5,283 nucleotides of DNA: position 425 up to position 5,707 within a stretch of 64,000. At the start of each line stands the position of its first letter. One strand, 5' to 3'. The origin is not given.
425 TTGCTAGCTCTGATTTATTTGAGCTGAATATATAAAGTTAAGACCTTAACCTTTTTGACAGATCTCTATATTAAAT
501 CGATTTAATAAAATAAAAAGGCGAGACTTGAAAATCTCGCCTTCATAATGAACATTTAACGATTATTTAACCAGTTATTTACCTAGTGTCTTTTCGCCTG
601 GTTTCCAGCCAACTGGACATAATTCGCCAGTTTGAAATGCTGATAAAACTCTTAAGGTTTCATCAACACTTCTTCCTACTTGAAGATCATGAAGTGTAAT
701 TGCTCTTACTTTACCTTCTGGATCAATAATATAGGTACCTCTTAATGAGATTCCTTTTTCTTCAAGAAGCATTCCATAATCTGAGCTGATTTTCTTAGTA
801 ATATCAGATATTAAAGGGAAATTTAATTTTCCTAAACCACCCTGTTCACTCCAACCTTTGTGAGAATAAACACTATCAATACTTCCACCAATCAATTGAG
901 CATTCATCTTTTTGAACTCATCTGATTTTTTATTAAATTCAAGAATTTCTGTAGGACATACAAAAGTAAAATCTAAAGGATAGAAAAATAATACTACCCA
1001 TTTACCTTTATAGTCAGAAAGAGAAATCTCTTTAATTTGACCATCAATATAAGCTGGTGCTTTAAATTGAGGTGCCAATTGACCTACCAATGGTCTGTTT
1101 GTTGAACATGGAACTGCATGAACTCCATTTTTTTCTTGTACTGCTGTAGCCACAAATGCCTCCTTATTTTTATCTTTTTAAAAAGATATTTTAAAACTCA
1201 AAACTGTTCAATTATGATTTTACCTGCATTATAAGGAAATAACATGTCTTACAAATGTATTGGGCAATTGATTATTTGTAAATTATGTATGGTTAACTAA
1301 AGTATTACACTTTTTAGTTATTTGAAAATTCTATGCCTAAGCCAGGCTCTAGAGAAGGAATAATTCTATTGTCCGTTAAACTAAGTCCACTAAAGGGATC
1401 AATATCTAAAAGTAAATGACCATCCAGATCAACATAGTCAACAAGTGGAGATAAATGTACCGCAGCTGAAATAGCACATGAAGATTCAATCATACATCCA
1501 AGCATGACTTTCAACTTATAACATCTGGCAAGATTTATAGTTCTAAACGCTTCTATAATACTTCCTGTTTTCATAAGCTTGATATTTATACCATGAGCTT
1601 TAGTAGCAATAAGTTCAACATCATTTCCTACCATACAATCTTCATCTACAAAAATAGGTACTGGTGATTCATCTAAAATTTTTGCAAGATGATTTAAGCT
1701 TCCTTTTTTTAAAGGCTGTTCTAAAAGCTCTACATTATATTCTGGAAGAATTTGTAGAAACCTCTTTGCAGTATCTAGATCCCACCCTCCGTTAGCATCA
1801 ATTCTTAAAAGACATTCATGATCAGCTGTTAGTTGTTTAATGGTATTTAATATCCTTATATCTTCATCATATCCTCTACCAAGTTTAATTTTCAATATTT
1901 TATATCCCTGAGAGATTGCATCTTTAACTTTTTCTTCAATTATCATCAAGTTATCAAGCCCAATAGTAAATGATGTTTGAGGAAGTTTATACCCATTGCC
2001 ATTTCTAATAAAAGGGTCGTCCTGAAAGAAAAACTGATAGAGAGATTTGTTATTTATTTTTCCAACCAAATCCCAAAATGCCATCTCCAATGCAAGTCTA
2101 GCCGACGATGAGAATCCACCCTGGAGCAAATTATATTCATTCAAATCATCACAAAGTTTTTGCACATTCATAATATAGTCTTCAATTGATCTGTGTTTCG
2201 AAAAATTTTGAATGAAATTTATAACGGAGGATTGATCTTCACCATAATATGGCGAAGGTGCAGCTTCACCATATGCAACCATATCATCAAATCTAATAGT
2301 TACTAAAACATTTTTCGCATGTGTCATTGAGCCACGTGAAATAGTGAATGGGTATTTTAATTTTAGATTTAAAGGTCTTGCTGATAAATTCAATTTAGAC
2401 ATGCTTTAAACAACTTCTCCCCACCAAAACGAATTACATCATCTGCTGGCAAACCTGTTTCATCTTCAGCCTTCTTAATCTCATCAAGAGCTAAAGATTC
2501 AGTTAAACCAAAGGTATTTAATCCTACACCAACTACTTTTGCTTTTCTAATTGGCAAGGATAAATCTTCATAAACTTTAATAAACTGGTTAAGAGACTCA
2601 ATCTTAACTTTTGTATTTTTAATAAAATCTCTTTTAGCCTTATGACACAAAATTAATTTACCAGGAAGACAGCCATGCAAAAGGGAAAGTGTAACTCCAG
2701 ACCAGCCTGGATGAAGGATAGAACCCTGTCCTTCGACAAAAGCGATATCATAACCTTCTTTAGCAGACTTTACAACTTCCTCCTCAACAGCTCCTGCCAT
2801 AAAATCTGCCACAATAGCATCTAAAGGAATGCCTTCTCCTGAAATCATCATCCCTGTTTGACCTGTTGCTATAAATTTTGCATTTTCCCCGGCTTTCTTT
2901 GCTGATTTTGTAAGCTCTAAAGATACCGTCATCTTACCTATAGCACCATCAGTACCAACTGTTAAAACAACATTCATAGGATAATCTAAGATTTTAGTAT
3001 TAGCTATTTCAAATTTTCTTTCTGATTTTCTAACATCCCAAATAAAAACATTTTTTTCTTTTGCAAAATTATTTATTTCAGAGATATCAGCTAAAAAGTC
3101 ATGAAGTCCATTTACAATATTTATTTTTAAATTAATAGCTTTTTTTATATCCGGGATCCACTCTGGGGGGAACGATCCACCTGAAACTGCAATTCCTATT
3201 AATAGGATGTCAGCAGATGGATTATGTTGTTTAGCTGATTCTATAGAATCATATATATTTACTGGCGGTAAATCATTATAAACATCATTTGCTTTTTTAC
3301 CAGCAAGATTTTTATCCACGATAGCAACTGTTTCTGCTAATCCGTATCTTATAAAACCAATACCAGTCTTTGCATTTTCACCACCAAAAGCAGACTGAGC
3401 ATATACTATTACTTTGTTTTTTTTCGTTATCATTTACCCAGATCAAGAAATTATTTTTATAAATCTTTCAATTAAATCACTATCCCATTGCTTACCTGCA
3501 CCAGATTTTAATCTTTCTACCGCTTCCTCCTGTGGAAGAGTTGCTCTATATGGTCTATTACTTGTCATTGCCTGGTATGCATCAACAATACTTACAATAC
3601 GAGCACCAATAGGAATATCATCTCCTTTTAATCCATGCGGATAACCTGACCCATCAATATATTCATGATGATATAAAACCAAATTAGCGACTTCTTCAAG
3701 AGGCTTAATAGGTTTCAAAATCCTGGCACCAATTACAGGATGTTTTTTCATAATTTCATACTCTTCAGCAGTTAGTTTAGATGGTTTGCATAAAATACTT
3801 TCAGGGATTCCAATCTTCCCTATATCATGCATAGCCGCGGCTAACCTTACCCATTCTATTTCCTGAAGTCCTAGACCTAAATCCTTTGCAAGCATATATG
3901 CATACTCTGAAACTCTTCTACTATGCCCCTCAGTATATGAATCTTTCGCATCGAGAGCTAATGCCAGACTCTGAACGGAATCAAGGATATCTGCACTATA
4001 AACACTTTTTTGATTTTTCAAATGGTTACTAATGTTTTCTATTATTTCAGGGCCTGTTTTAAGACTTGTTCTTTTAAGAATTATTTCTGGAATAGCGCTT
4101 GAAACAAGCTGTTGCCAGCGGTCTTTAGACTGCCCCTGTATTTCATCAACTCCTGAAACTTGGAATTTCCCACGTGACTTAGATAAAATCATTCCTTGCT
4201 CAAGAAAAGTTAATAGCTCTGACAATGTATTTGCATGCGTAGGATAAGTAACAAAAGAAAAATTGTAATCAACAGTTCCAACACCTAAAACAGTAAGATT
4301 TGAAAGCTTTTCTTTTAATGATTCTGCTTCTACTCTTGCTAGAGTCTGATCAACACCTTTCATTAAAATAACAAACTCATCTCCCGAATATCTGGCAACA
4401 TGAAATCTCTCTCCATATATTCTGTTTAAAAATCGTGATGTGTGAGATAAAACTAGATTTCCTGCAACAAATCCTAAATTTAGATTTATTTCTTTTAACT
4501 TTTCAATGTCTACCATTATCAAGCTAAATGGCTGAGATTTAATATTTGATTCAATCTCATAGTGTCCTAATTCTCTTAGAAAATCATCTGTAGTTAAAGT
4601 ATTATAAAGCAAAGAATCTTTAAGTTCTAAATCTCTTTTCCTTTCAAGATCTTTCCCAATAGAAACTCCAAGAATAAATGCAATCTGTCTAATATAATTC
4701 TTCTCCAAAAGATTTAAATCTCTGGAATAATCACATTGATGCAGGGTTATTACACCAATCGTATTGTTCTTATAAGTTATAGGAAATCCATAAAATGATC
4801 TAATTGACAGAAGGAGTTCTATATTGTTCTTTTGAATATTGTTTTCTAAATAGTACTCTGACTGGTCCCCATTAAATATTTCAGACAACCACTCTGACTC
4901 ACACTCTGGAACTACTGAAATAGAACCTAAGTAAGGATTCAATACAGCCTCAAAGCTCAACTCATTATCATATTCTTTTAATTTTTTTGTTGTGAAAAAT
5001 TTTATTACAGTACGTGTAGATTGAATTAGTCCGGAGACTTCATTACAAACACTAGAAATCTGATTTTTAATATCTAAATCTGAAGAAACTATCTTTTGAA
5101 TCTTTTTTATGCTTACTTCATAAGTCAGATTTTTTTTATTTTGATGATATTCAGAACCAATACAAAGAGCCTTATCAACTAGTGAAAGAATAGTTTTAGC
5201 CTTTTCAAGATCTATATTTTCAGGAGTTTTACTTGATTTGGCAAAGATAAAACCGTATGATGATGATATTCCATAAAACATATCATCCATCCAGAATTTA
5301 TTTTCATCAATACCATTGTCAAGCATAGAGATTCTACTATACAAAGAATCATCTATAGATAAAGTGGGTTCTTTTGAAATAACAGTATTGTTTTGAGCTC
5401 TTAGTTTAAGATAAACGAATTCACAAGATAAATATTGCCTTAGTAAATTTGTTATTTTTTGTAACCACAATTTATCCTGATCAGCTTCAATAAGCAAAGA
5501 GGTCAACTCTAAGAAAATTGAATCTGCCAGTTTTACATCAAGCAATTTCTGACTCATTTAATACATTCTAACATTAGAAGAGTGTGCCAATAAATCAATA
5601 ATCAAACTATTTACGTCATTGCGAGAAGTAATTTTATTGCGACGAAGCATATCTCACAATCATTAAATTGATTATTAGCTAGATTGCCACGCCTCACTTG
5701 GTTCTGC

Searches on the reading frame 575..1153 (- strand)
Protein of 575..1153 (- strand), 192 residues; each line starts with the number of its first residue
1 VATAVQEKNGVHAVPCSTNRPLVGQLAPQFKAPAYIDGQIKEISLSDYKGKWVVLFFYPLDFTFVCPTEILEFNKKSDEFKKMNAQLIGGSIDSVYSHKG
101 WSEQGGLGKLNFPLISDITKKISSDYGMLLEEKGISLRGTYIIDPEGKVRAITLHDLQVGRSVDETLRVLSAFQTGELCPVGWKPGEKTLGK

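Call 81: search_protein_families(library=pfam, proteins=[window:575-1153:-], max_evalue=0.00001)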
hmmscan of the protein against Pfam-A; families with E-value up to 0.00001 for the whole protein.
window:575-1153:- (192 aa): 2 families
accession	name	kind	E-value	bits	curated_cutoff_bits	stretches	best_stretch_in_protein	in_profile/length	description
PF00578.27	AhpC-TSA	-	3.3e-42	143.8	26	1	23-151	1-123/124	AhpC/TSA family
PF08534.16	Redoxin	-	1.9e-16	60.6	26.6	1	23-160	2-139/148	Redoxin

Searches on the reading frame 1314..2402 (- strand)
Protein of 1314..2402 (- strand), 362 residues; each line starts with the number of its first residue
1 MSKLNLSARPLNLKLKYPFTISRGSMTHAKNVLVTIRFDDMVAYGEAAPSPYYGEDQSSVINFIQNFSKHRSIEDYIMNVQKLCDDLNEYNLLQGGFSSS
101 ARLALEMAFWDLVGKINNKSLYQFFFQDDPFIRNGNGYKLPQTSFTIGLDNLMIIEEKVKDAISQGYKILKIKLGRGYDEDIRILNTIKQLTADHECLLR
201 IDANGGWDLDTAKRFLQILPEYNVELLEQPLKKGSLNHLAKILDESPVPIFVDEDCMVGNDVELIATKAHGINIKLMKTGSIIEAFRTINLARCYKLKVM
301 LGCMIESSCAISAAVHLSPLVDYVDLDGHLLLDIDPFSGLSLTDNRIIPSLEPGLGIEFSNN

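Call 81: search_protein_families(library=pfam, proteins=[window:1314-2402:-], max_evalue=0.00001)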
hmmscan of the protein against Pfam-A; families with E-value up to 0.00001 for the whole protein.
window:1314-2402:- (362 aa): 2 families
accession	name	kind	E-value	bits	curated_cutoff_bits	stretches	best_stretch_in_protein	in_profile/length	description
PF13378.12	MR_MLE_C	-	1.1e-30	107.4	29.4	1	157-360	4-216/219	Enolase C-terminal domain-like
PF02746.21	MR_MLE_N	-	3.1e-07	31.1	22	1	12-123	10-114/117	Mandelate racemase / muconate lactonizing enzyme, N-terminal domain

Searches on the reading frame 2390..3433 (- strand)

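Call 81: search_protein_families(library=pfam, proteins=[window:2390-3433:-], max_evalue=0.00001)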
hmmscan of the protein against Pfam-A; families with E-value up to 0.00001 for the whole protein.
window:2390-3433:- (347 aa): 2 families
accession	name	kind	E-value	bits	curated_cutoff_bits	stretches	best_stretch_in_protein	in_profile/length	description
PF07755.17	DUF1611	-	1.5e-65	220.9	25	1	143-341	2-200/201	Domain of unknown function (DUF1611_C) P-loop domain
PF17396.8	DUF1611_N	-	5.3e-24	84.8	22.6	1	42-136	2-94/95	Domain of unknown function (DUF1611_N) Rossmann-like domain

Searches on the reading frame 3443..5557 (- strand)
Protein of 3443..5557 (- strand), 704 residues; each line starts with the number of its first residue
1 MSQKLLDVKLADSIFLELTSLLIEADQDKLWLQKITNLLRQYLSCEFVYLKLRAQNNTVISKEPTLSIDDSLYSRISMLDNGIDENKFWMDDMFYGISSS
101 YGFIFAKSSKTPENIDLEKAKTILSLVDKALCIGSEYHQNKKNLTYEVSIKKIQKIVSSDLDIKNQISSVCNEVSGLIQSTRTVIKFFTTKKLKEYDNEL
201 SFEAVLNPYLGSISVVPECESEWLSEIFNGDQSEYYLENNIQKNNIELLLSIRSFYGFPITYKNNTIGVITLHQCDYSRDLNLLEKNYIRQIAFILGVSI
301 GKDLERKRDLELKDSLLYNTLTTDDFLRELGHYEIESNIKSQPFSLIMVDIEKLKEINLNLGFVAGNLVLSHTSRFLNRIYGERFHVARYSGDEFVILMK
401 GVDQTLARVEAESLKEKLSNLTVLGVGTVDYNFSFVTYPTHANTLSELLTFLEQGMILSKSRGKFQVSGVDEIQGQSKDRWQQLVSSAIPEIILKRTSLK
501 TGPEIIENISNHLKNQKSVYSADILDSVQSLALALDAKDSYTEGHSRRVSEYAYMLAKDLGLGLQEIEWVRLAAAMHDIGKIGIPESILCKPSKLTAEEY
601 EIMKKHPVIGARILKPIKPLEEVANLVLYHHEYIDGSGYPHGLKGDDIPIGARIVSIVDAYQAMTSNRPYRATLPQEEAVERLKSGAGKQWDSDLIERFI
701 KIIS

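Call 81: search_protein_families(library=pfam, proteins=[window:3443-5557:-], max_evalue=0.00001)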
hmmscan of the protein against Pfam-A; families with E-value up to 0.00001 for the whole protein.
window:3443-5557:- (704 aa): 3 families
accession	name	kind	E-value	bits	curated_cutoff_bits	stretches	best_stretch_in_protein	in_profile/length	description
PF13487.12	HD_5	-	4e-39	134.5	27.2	1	534-694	6-169/170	HD domain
PF01966.28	HD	-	6.2e-25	88.2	22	1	544-664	3-116/116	HD domain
PF00990.26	GGDEF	-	6.2e-15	55.8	23.8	1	335-464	23-159/161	Diguanylate cyclase, GGDEF domain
